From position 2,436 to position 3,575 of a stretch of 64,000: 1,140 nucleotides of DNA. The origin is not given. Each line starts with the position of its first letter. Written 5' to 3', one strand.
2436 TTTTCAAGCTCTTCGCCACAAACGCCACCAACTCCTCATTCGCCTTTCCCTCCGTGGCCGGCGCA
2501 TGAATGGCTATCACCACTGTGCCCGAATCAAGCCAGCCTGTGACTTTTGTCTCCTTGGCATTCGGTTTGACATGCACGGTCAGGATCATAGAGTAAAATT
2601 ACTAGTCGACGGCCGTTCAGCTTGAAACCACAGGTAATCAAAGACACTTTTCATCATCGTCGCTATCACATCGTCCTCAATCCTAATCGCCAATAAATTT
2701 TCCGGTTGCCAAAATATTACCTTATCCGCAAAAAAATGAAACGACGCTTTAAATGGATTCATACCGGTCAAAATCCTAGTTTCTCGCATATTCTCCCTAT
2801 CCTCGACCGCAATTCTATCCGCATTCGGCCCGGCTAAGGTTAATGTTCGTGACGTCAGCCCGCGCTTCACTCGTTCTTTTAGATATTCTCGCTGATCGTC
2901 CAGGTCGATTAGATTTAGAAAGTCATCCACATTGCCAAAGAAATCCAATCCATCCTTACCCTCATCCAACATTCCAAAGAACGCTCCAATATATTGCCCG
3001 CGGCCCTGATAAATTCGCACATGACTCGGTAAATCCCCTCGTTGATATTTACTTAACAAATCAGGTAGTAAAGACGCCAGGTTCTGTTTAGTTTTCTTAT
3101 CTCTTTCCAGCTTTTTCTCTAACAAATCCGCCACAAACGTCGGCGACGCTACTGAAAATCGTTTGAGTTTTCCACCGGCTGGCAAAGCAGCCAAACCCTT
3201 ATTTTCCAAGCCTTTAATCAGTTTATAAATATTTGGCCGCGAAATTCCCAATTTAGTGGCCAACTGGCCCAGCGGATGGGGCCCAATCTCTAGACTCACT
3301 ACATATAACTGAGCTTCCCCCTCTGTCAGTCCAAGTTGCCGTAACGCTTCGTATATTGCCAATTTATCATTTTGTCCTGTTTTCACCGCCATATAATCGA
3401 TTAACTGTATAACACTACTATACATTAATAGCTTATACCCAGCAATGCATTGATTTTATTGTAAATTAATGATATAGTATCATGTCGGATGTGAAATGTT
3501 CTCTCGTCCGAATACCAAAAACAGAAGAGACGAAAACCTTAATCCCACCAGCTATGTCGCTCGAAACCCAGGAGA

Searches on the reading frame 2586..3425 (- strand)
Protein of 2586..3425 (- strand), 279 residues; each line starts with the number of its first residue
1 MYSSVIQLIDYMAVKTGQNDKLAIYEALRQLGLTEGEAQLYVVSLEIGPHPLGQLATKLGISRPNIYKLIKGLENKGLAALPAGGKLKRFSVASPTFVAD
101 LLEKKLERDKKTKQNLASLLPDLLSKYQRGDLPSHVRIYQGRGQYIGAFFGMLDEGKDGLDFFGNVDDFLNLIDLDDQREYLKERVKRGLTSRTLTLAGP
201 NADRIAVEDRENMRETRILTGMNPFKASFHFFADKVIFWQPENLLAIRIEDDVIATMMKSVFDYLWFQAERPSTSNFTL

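Call 37: search_protein_families(library=pfam, proteins=[window:2586-3425:-], max_evalue=0.001)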
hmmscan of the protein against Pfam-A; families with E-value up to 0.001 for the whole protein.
window:2586-3425:- (279 aa): 3 families
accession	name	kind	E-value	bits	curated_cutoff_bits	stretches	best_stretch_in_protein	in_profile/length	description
PF01978.25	TrmB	-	4.2e-09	36.6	25.6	1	28-82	1-55/68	Sugar-specific transcriptional regulator TrmB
PF13518.12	HTH_28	-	0.00018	22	25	1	50-81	13-44/52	Helix-turn-helix domain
PF01047.28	MarR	-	0.00041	20.6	24.6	0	47-78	15-46/59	MarR family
